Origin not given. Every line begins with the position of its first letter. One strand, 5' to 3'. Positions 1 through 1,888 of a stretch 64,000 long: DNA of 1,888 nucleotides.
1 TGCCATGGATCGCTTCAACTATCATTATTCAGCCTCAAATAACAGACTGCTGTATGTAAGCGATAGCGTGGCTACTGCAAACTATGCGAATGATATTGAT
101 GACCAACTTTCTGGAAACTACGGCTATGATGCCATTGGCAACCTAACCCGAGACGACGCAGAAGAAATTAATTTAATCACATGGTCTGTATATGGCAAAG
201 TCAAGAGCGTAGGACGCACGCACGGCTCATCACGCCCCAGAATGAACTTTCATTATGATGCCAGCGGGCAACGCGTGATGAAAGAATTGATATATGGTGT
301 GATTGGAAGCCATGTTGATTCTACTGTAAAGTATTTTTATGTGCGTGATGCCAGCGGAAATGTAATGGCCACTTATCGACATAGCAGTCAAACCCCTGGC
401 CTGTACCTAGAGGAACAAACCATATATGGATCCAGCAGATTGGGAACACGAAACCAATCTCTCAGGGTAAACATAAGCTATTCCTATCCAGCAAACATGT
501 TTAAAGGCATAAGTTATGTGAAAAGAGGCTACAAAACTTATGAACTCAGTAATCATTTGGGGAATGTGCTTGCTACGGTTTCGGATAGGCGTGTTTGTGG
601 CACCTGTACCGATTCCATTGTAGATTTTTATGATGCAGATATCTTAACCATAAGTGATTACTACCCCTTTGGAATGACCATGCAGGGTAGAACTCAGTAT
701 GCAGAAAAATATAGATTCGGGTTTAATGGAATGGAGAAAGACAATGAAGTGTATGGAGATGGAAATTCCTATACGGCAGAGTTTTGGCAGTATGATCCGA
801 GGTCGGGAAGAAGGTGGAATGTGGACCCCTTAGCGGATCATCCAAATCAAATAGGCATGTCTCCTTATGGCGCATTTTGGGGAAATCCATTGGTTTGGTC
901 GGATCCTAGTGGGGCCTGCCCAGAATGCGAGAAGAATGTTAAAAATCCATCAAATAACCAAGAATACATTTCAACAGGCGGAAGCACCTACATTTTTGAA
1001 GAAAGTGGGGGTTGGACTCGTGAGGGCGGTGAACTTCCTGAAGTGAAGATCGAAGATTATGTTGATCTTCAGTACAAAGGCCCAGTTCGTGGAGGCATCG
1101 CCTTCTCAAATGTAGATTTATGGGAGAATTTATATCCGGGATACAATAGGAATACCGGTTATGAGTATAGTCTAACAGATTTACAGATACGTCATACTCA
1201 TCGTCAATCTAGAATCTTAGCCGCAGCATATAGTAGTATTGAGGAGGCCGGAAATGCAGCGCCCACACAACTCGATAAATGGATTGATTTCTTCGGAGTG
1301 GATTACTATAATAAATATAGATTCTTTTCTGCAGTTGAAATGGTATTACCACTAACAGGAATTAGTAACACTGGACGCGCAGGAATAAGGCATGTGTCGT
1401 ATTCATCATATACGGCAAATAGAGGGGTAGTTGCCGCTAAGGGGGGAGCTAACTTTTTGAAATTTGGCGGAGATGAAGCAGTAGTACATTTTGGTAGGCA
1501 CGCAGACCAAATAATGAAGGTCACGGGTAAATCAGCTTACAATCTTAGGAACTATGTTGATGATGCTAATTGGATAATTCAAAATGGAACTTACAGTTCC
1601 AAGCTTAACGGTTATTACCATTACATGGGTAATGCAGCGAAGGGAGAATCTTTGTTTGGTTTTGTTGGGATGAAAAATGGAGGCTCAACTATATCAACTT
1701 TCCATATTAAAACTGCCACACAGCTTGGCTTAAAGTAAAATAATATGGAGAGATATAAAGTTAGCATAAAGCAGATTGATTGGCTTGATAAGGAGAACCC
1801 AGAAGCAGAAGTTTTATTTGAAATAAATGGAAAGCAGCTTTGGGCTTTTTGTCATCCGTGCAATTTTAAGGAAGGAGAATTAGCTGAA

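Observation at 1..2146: Rhs polymorphic toxin with an unrecognised ~270-aa C-terminal tip and a candidate immunity gene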

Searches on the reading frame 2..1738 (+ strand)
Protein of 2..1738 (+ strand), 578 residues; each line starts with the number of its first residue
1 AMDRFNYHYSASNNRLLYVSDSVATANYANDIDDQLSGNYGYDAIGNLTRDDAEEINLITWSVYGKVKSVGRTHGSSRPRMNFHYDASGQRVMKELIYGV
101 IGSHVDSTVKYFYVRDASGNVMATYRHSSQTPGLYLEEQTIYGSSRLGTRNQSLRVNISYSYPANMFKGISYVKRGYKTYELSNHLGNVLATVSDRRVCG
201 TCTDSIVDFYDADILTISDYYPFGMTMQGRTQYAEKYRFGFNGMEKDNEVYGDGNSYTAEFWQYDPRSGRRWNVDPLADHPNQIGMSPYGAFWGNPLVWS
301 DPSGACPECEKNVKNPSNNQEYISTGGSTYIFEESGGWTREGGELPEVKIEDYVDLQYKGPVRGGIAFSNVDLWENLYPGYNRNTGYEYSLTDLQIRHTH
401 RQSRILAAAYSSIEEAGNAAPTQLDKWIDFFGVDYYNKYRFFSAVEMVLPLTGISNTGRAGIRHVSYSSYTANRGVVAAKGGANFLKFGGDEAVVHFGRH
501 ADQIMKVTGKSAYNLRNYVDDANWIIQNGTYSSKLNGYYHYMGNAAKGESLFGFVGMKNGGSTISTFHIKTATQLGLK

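Call 3: search_protein_families(library=pfam, proteins=[window:2-1738:+], max_evalue=1)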
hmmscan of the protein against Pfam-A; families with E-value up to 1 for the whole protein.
window:2-1738:+ (578 aa): 2 families
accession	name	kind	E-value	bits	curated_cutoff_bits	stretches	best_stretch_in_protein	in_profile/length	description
PF17514.7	DUF5442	-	0.07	13.8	27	1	474-523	6-52/107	Family of unknown function (DUF5442)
PF25207.1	DUF7837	-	0.41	11.1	27.8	1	302-330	4-32/47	Domain of unknown function (DUF7837)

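Call 4: search_protein_families(library=ncbifam, proteins=[window:2-1738:+], max_evalue=1)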
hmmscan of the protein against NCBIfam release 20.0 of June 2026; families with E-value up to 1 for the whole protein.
window:2-1738:+ (578 aa): 1 family
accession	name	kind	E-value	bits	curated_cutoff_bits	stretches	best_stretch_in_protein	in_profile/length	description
TIGR03696.1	Rhs_assc_core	domain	1.8e-06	28.3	32.5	1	220-304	1-75/76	RHS repeat-associated core domain-containing protein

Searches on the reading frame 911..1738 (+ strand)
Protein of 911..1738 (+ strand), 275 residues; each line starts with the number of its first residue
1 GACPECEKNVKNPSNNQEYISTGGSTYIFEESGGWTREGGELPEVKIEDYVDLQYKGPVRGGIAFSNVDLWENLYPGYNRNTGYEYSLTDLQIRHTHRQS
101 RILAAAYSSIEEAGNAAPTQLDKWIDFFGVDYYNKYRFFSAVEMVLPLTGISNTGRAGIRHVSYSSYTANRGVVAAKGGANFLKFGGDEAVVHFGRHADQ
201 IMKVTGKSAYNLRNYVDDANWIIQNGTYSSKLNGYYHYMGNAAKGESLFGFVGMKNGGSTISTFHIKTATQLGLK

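Call 3: search_protein_families(library=pfam, proteins=[window:911-1738:+], max_evalue=1)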
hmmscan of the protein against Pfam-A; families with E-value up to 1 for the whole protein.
window:911-1738:+ (275 aa): 1 family
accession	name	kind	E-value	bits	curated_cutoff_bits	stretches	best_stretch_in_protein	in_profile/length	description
PF17514.7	DUF5442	-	0.055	14.1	27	1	171-220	6-52/107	Family of unknown function (DUF5442)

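Call 4: search_protein_families(library=ncbifam, proteins=[window:911-1738:+], max_evalue=1)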
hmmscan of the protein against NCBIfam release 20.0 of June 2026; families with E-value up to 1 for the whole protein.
window:911-1738:+ (275 aa): 0 families

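Call 5: find_homologous_proteins(query=window:911-1738:+)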
Query window:911-1738:+ (275 aa): 20 proteins with E <= 0.001 among 1660 candidates.
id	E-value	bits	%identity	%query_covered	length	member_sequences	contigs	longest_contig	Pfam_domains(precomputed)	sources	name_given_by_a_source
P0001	2.3e-182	623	99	100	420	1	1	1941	-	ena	-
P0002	1.9e-54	204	94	37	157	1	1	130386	-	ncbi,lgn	-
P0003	1.0e-53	201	92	35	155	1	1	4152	-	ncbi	ncbi:MAG: hypothetical protein AAF519_17415, partial [Bacteroidota bacterium]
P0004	1.0e-51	195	77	44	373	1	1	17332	-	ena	-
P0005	5.4e-51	192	72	47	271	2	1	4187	-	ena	-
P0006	2.4e-50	190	74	44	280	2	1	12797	-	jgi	jgi:hypothetical protein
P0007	1.4e-48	184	84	37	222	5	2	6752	-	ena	-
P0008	8.7e-48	182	68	49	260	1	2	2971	-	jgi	jgi:hypothetical protein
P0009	5.1e-47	179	83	37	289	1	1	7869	-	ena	-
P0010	3.6e-46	177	83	36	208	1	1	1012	-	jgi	jgi:hypothetical protein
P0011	9.1e-46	175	82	37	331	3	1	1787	-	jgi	-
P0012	1.7e-41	161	79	34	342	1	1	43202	-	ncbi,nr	ncbi:MAG: RHS repeat-associated core domain-containing protein, partial [Bacteroidales bacterium]|nr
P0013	2.4e-41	161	71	37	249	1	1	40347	-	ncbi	-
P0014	8.6e-41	159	71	38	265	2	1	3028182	-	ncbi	-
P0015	3.7e-38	150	66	38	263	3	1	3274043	-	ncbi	-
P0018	3.4e-29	121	58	37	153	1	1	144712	-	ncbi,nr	ncbi:MAG: hypothetical protein SF052_12385 [Bacteroidia bacterium]|nr:hypothetical protein [Bacteroi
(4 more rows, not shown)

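Call 6: search_solved_structures(query=window:911-1738:+, max_evalue=10)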
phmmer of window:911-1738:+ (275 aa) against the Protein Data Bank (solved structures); distinct sequences matched with E-value up to 10: 13.
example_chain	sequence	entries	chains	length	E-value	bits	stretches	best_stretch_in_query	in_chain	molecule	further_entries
2j4g_A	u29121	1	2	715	0.88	12.8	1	26-84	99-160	HYALURONOGLUCOSAMINIDASE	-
2j47_A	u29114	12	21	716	0.89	12.8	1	26-84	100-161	GLUCOSAMINIDASE | O-GLCNACASE BT_4395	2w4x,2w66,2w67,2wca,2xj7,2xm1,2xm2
2jiw_A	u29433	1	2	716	0.89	12.8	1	26-84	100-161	O-GLCNACASE BT_4395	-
2chn_A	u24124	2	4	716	0.89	12.8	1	26-84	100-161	GLUCOSAMINIDASE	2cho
7k41_A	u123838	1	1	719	0.89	12.8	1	26-84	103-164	O-GlcNAcase BT_4395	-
9lr5_A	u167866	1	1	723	0.9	12.8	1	26-84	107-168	O-GlcNAcase BT_4395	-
5mi4_A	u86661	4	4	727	0.9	12.8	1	26-84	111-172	O-GlcNAcase BT_4395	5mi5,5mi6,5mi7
5abf_B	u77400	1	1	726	0.9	12.8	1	26-84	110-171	O-GLCNACASE BT_4395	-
5abe_A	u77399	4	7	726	0.9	12.8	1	26-84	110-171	O-GLCNACASE BT_4395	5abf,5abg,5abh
2wzh_A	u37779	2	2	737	0.92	12.8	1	26-84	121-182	O-GLCNACASE BT_4395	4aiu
2wzi_A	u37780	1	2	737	0.92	12.8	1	26-84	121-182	O-GLCNACASE BT_4395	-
2vvn_A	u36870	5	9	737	0.92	12.8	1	26-84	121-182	O-GLCNACASE BT_4395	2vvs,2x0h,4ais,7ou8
9f9p_M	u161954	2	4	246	1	12.6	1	155-190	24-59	Proteasome subunit beta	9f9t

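Call 18: find_encoding_contigs(protein=P0014, flank=10000, max_places=2)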
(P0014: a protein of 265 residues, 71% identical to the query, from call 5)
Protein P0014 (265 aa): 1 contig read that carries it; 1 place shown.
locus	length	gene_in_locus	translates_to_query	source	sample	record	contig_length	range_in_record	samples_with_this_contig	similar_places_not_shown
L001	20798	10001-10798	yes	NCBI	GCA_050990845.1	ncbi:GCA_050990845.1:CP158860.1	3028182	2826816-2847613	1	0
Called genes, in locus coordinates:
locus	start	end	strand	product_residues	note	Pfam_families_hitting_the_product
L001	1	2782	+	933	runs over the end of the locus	PF05593:RHS_repeat (faint)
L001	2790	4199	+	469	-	PF20041:DUF6443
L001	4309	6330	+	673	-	PF05593:RHS_repeat (faint)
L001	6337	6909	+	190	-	-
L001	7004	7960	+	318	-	-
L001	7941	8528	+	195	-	-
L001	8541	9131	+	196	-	-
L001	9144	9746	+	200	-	-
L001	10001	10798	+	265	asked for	-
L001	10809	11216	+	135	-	-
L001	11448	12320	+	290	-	-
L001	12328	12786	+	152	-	-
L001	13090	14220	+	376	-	PF15649:Tox-REase-7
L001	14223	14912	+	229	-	PF13646:HEAT_2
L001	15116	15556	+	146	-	-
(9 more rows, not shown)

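Call 21: find_encoding_contigs(protein=P0002, flank=10000, max_places=2)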
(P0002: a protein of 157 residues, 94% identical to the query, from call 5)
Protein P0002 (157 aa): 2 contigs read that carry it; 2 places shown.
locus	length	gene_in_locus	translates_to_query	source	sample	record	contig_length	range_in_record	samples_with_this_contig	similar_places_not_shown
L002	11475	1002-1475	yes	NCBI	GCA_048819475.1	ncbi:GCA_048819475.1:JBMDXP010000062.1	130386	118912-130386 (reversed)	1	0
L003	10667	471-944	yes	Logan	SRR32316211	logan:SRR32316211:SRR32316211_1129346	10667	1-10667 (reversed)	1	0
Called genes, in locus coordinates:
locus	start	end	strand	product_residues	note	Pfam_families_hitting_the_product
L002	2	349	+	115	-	?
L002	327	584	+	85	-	-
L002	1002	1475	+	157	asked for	-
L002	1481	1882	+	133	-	-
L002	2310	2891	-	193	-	-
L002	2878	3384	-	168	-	PF04542:Sigma70_r2, PF08281:Sigma70_r4_2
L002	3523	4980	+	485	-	PF01979:Amidohydro_1, PF07969:Amidohydro_3 (weak)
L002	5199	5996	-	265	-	PF00106:adh_short, PF08659:KR, PF13561:adh_short_C2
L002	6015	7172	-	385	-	PF08240:ADH_N, PF00107:ADH_zinc_N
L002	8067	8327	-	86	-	-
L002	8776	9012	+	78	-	-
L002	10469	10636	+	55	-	-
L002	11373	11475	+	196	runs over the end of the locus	PF13628:DUF4142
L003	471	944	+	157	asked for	-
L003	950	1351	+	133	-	-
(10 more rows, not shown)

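Call 22: find_encoding_contigs(protein=P0018, flank=10000, max_places=2)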
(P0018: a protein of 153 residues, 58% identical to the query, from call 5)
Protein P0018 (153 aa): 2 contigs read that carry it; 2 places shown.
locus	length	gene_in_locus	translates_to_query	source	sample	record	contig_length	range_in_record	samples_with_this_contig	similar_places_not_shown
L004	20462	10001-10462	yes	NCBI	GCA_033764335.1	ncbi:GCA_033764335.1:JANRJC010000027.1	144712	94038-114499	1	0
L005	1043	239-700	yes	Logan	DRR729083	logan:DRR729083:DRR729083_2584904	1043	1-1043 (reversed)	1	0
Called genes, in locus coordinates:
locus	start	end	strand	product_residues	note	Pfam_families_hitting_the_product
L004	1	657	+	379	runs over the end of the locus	PF00266:Aminotran_5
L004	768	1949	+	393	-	PF01936:NYN, PF12872:OST-HTH (weak)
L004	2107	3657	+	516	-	-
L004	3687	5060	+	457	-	PF14362:DUF4407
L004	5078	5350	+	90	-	PF02597:ThiS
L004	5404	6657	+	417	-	PF04116:FA_hydroxylase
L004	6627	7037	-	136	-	PF02082:Rrf2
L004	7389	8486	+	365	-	-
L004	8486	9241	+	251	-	-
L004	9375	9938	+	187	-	-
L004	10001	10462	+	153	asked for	-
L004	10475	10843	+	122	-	-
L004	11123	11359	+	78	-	PF04255:DUF433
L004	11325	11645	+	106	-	PF18480:DUF5615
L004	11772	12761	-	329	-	PF12784:PDDEXK_2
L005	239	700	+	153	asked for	-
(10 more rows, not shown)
